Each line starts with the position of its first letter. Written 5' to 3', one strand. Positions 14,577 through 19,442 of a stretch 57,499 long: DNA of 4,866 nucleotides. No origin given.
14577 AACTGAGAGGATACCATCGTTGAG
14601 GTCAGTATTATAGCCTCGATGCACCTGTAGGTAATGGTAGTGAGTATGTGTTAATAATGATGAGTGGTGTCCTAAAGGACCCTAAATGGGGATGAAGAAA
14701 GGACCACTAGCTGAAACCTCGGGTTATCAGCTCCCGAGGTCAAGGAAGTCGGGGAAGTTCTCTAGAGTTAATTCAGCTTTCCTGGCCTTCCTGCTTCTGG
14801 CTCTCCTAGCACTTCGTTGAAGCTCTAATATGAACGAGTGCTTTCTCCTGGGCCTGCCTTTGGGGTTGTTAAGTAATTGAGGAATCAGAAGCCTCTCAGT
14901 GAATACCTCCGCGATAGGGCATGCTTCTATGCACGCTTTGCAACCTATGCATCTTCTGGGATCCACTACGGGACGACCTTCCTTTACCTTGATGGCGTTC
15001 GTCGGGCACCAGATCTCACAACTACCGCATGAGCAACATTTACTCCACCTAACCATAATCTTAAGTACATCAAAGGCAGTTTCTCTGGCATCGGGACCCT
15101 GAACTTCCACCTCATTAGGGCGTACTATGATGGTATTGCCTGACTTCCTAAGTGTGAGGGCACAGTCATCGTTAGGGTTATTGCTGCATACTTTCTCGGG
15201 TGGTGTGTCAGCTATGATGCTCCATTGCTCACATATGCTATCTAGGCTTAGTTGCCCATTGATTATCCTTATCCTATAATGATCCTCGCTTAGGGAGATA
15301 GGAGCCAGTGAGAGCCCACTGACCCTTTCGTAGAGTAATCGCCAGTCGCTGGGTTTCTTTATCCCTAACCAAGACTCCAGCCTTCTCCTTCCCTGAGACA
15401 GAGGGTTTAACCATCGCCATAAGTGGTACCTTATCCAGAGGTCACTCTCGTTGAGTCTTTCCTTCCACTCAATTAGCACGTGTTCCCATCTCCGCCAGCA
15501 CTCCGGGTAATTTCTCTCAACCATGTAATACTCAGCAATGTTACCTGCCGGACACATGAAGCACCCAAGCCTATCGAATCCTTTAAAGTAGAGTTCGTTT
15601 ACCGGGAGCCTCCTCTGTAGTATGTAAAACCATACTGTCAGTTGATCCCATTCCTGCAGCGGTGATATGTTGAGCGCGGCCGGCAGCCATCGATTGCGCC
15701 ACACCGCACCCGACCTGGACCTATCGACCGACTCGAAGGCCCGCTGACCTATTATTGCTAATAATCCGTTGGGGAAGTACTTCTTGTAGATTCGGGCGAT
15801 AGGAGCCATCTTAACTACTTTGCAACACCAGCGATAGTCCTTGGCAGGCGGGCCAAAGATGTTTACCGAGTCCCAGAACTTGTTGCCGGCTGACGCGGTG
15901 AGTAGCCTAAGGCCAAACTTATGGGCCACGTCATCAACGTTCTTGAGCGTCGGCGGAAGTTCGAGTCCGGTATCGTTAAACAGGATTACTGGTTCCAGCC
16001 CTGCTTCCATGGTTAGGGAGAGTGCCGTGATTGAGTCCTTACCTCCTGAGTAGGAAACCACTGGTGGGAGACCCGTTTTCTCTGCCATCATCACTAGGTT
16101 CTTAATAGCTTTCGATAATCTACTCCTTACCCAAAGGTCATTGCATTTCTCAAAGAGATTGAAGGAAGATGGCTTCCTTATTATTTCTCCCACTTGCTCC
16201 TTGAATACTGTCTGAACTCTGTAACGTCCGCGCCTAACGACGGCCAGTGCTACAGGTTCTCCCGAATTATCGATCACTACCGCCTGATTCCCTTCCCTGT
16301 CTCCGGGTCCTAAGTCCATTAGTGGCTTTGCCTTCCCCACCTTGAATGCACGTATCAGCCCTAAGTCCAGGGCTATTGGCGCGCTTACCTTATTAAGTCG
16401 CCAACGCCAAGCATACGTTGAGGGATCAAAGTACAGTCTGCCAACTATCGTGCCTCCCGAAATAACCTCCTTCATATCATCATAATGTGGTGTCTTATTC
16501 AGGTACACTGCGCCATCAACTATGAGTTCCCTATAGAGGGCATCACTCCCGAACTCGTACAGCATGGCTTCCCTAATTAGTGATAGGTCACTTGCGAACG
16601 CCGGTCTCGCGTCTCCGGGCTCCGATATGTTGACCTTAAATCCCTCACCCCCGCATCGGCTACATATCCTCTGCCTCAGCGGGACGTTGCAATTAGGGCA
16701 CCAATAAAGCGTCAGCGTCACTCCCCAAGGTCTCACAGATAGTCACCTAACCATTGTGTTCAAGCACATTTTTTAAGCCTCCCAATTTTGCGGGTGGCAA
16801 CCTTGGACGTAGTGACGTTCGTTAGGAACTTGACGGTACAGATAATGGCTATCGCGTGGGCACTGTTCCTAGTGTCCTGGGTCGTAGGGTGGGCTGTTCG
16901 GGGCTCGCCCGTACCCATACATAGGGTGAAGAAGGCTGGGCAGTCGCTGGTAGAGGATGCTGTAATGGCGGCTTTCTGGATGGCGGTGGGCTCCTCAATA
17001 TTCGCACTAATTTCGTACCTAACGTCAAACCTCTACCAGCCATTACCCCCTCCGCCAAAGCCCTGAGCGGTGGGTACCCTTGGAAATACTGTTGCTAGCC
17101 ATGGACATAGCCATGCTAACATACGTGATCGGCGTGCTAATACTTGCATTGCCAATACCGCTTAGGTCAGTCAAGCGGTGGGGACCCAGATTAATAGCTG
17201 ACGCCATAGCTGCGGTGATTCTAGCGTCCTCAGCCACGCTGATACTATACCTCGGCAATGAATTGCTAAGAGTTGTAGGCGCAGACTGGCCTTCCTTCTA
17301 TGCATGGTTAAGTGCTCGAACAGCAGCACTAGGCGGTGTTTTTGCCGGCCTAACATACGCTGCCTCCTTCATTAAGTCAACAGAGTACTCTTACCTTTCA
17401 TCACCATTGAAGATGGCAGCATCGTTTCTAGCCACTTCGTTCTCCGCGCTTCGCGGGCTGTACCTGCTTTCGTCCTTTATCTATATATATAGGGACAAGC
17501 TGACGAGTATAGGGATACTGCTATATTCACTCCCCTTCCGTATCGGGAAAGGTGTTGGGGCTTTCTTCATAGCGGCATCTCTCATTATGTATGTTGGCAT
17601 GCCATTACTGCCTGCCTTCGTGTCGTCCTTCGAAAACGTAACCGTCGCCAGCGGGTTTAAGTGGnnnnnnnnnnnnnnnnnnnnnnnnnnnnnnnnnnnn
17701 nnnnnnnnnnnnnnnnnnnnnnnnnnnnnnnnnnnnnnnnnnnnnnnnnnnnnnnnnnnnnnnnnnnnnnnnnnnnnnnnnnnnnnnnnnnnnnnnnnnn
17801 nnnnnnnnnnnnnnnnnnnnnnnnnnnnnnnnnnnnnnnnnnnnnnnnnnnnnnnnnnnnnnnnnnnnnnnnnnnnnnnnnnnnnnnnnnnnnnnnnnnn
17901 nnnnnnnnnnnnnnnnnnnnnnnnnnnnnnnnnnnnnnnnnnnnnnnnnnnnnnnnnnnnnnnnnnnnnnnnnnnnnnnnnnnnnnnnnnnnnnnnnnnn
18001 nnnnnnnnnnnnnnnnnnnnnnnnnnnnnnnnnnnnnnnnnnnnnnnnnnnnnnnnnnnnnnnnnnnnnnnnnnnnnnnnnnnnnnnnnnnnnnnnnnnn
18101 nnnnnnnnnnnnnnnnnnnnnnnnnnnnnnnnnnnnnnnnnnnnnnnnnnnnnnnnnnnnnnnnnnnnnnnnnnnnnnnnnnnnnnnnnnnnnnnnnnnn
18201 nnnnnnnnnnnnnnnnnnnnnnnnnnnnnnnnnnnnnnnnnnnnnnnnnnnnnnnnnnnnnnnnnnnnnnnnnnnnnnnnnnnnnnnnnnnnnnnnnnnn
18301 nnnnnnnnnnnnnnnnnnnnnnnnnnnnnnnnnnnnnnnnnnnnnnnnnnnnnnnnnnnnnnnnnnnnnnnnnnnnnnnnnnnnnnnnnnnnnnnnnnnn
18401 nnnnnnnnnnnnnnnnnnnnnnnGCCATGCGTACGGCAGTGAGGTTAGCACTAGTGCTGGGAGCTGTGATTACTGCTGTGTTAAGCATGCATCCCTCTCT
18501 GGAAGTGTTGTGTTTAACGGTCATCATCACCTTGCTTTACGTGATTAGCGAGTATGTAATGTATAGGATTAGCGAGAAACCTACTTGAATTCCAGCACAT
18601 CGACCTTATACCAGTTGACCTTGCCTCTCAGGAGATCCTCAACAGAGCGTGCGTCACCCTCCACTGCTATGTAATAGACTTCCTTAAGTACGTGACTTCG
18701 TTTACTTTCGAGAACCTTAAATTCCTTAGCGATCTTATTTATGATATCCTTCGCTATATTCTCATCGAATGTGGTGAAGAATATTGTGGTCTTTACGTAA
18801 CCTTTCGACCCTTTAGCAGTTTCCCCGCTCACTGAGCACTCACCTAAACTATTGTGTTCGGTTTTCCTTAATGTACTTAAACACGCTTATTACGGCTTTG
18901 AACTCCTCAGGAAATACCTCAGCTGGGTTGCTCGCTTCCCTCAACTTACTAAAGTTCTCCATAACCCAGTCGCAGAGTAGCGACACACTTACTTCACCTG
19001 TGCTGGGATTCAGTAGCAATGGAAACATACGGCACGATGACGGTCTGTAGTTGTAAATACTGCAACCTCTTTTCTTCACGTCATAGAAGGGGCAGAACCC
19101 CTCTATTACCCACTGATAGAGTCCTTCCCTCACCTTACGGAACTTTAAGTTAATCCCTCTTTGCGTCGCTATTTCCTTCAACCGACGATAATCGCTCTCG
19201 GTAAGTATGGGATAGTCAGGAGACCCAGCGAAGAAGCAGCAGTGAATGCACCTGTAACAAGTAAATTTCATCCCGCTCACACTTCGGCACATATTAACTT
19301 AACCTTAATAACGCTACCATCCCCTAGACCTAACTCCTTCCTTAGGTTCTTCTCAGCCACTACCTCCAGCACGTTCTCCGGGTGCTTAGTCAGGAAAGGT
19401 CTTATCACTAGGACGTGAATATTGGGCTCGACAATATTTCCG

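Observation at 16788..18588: Membrane trio with CedA1-CedA-CedA2 / Ted-like (VirB2 + VirB6) architecture: candidate DNA-import or conjugative-type pilus module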

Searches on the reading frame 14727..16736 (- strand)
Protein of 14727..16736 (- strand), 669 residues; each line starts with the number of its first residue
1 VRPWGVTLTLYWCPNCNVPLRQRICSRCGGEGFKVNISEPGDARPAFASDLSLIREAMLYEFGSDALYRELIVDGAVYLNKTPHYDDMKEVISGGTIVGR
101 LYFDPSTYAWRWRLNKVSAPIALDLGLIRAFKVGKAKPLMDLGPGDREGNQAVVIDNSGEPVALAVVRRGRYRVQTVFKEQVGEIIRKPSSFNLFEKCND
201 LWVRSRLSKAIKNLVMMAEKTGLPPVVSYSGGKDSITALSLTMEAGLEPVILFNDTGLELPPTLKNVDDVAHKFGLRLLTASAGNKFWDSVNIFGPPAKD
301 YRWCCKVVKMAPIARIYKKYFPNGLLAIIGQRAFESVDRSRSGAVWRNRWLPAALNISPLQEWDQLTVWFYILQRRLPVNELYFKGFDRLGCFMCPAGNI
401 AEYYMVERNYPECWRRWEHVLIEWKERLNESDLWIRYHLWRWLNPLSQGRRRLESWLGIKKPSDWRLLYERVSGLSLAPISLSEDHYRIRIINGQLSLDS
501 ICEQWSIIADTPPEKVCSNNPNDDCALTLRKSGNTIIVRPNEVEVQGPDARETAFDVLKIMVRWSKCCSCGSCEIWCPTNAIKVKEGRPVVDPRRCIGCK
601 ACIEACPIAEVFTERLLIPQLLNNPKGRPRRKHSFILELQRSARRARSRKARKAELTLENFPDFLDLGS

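Call 13: search_protein_families(library=ncbifam, proteins=[window:14727-16736:-], max_evalue=0.00001)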
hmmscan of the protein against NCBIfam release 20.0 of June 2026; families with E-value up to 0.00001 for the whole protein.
window:14727-16736:- (669 aa): 30 families (the best 25 are shown)
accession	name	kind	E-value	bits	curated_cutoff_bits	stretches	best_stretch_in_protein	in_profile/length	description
NF010367.0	PRK13795.1-2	equivalog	3.5e-122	408.8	456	2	9-448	11-468/584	hypothetical protein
NF010369.0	PRK13795.1-4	equivalog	3.3e-112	375.8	1086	2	197-610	226-623/633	hypothetical protein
NF010368.0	PRK13795.1-3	equivalog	2.9e-107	359.5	588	3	191-444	216-469/635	hypothetical protein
NF010366.0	PRK13795.1-1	equivalog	1.2e-95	321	745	3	210-443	254-491/667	hypothetical protein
NF006327.0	PRK08557.1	equivalog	1.7e-47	162.1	366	1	71-444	25-398/415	hypothetical protein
NF006351.0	PRK08576.1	equivalog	5.3e-32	111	290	1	210-408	225-414/436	hypothetical protein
NF002537.0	PRK02090.1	equivalog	1.2e-15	57.8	154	1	212-395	30-212/244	phosphoadenylyl-sulfate reductase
TIGR02055.1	APS_reductase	subfamily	3.5e-12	46.5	235.3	1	242-396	13-168/194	adenylylsulfate reductase, thioredoxin dependent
TIGR03294.1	FrhG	equivalog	2e-10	40.8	245.5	1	551-609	160-218/228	coenzyme F420 hydrogenase subunit gamma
TIGR00434.1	cysH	subfamily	1.7e-09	37.8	165.1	1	226-396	17-188/214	phosophoadenylyl-sulfate reductase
NF058577.1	FdxA_fam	equivalog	2.5e-09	37.2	65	1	565-608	7-50/52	4Fe-4S ferredoxin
NF038196.1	ferrodoxin_EFR1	subfamily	3e-09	37.3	75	1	561-609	181-227/242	EFR1 family ferrodoxin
NF003587.0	PRK05253.1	subfamily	8.4e-09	35.1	195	0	225-336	30-140/301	sulfate adenylyltransferase subunit CysD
NF005506.0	PRK07118.1-5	equivalog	1.1e-08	34.9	388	1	562-609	139-185/279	Fe-S cluster domain-containing protein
TIGR03183.1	DNA_S_dndC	equivalog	1.1e-08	34.5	290.4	0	279-379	90-204/447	DNA phosphorothioation system sulfurtransferase DndC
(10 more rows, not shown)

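Call 14: search_protein_families(library=pfam, proteins=[window:14727-16736:-], max_evalue=0.00001)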
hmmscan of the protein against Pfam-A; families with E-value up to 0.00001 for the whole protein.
window:14727-16736:- (669 aa): 6 families
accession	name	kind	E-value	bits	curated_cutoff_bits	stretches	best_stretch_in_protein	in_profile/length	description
PF01507.26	PAPS_reduct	-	5.7e-42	144.1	22.5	1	225-397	2-174/175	Phosphoadenosine phosphosulfate reductase domain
PF12838.12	Fer4_7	-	9.2e-07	29.7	27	1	566-607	1-49/52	4Fe-4S dicluster domain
PF00037.32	Fer4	-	1.1e-06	28.7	21.1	0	589-607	1-19/24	4Fe-4S binding domain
PF13187.11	Fer4_9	-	2e-06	28.1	27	1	566-607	1-48/52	4Fe-4S dicluster domain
PF13534.11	Fer4_17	-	3.2e-06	28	22.2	0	561-580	40-59/61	4Fe-4S dicluster domain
PF14697.11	Fer4_21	-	4.3e-06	27.2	35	0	563-610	4-55/59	4Fe-4S dicluster domain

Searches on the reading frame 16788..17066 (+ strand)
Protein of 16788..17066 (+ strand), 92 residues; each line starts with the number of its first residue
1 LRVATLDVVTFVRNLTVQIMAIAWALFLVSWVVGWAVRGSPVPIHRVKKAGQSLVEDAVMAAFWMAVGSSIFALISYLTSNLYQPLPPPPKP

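Call 3: search_protein_families(library=pfam, proteins=[window:16788-17066:+], max_evalue=10)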
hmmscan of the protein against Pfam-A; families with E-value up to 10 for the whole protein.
window:16788-17066:+ (92 aa): 1 family
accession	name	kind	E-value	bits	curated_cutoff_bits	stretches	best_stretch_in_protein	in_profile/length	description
PF09605.15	Trep_Strep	-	0.043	14.3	28.7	1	4-79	8-86/185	Hypothetical bacterial integral membrane protein (Trep_Strep)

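Call 4: search_protein_families(library=ncbifam, proteins=[window:16788-17066:+], max_evalue=10)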
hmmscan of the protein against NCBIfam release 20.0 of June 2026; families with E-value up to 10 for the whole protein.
window:16788-17066:+ (92 aa): 3 families
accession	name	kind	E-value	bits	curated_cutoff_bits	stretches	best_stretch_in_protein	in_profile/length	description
NF041797.1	Ced_CedA1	equivalog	1.4e-35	121.2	100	1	8-81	1-74/75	DNA import protein CedA1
NF041796.2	Ced_CedA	equivalog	2.7e-07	30.4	330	1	17-82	5-70/259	DNA import protein CedA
NF053657.1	CedE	equivalog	4.2e-07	30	400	1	18-80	5-67/260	DNA-translocating protein CedE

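Call 16: search_solved_structures(query=window:16788-17066:+, max_evalue=10, show_alignments=3)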
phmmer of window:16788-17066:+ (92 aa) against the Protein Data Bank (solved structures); distinct sequences matched with E-value up to 10: 1.
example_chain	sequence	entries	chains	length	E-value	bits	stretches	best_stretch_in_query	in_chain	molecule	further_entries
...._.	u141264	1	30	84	1.7e-23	86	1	6-79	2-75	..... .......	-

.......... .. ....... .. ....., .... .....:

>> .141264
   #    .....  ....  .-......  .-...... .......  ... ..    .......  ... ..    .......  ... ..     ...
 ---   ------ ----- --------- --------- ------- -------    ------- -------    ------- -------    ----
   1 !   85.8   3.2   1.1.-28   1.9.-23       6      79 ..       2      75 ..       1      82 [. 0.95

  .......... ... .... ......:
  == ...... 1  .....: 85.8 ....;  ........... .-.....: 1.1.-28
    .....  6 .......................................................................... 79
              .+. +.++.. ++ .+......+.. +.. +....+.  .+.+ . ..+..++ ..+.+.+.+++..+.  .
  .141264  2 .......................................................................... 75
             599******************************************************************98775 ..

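Call 76: search_protein_families(library=phrogs, proteins=[window:16788-17066:+], max_evalue=0.01)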
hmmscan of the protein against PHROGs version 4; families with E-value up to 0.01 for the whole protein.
window:16788-17066:+ (92 aa): 0 families

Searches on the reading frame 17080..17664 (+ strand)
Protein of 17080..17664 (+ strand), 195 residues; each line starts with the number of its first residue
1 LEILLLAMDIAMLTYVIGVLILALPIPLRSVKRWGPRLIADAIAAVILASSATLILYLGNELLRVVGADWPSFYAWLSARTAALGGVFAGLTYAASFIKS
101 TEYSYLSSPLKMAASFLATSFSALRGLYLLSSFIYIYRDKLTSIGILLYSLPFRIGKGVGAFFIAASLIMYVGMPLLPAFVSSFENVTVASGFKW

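Call 50: predict_structure(alignment_id=A3)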
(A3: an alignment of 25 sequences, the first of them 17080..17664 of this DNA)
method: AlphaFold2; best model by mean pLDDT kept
length: 195 residues; sequences in the alignment: 25
mean_pLDDT: 85.6   pTM: 0.68
mean pLDDT of the five models: 85.6, 85.1, 85.0, 83.5, 83.0
residues with pLDDT >= 90: 82; 70-90: 101; 50-70: 9; < 50: 3
segments of 3 or more residues with pLDDT < 50: 193-195
pLDDT, mean of each block of 10 residues (from residue 1): 84 93 86 90 90 89 89 92 87 79 76 83 91 92 91 85 91 90 69 46
secondary structure, 60 per line:
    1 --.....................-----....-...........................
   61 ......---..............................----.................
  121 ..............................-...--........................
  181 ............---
elements in order: H3-23 H29-32 H34-66 H70-99 H104-150 H157-192

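Call 52: fold_search(model_id=the predicted structure, library=pdb)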
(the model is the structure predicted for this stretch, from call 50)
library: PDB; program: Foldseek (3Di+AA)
matches with E <= 10: 99; with E <= 0.001: 0
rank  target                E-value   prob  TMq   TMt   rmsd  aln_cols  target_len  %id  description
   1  4o9p_B                6.5e-01  0.23  0.22  0.17  24.2       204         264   12  Crystal structure of Thermus thermophilis transhydrogeanse domain II dimer SeMet derivative (released 2014-06-11)
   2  8xqn_R                1.3e+00  0.08  0.17  0.13  24.3       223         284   17  Structure of human class T GPCR TAS2R14-DNGi complex with Aristolochic acid A. (released 2024-07-10)
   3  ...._0                1.4e+00  0.97  0.29  0.64   1.8        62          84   29  Cryo-EM structure of conjugation pili from Aeropyrum pernix (released 2023-03-22)
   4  8vy9_R                2.0e+00  0.08  0.21  0.16  25.8       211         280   16  CryoEM structure of Ggust-coupled TAS2R14 with cholesterol and an intracellular tastant (released 2024-04-03)
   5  8ipq_B                2.4e+00  0.11  0.22  0.12  15.2       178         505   16  Cryo-EM structure of heme transporter CydDC from Mycobacterium smegmatis in the inward facing apo state (released 2023-06-14)
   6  4aif_A                2.6e+00  0.18  0.23  0.30  18.8       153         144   15  AIP TPR domain in complex with human Hsp90 peptide (released 2013-01-23)
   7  8xql_R                2.6e+00  0.09  0.21  0.16  24.8       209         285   14  Structure of human class T GPCR TAS2R14-miniGs/gust complex with Aristolochic acid A. (released 2024-07-10)
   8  4apo_B                2.7e+00  0.18  0.23  0.28  18.3       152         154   14  AIP TPR domain in complex with human Tomm20 peptide (released 2013-01-23)
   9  7o3v_H                2.7e+00  0.09  0.24  0.24  13.9       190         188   14  Stalk complex structure (TrwJ/VirB5-TrwI/VirB6) from the fully-assembled R388 type IV secretion system determined by c (released 2022-06-22)
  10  9k6l_R                3.0e+00  0.06  0.20  0.16  24.1       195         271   14  Cryo-EM structure of GPCR16-Gi2 complex (released 2025-04-02)
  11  6tqe_A                3.0e+00  0.06  0.20  0.09  14.4       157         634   14  The structure of ABC transporter Rv1819c without addition of substrate (released 2020-04-01)
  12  9e0h_A                3.1e+00  0.09  0.23  0.28  20.9       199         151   14  De novo calcium channel heptamer, CalC6_3 with DHR extensions. Off target multimerization state (released 2025-10-01)
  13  8jx7                  3.3e+00  0.09  0.23  0.05  14.4       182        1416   14  Cryo-EM structure of human ABC transporter ABCC2 (released 2024-01-03)
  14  8xma_B                3.3e+00  0.05  0.18  0.13  23.2       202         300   12  Cryo-EM structure of human ZnT1 WT, in the presence of zinc, determined in an outward-facing conformation (released 2024-10-30)
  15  4apo_A                3.7e+00  0.13  0.23  0.30  18.8       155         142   15  AIP TPR domain in complex with human Tomm20 peptide (released 2013-01-23)
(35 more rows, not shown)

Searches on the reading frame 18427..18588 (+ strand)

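Call 3: search_protein_families(library=pfam, proteins=[window:18427-18588:+], max_evalue=10)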
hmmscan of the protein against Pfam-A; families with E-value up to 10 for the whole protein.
window:18427-18588:+ (53 aa): 1 family
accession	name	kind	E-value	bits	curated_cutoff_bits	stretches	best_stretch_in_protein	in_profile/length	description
PF06912.16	DUF1275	-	0.19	12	25.4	1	3-40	156-192/193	Protein of unknown function (DUF1275)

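Call 4: search_protein_families(library=ncbifam, proteins=[window:18427-18588:+], max_evalue=10)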
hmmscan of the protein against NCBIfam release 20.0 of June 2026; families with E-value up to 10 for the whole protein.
window:18427-18588:+ (53 aa): 2 families
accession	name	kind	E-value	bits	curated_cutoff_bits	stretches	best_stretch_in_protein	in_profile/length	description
NF051455.1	Rv0901_ArfC_N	equivalog_domain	0.096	12.7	32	1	7-22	8-23/31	channel accessory protein ArfC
NF033610.1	SLATT_3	domain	0.41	10.6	45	1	4-50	24-70/170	SLATT domain-containing protein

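Call 76: search_protein_families(library=phrogs, proteins=[window:18427-18588:+], max_evalue=0.01)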
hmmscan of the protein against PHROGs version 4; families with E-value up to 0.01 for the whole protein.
window:18427-18588:+ (53 aa): 0 families

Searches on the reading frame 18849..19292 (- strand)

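Call 14: search_protein_families(library=pfam, proteins=[window:18849-19292:-], max_evalue=0.00001)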
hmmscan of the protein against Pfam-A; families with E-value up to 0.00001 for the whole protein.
window:18849-19292:- (147 aa): 1 family
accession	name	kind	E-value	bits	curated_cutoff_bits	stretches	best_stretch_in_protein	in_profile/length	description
PF03692.20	CxxCxxCC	-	5e-10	40.4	23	1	12-93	2-72/85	Putative zinc- or iron-chelating domain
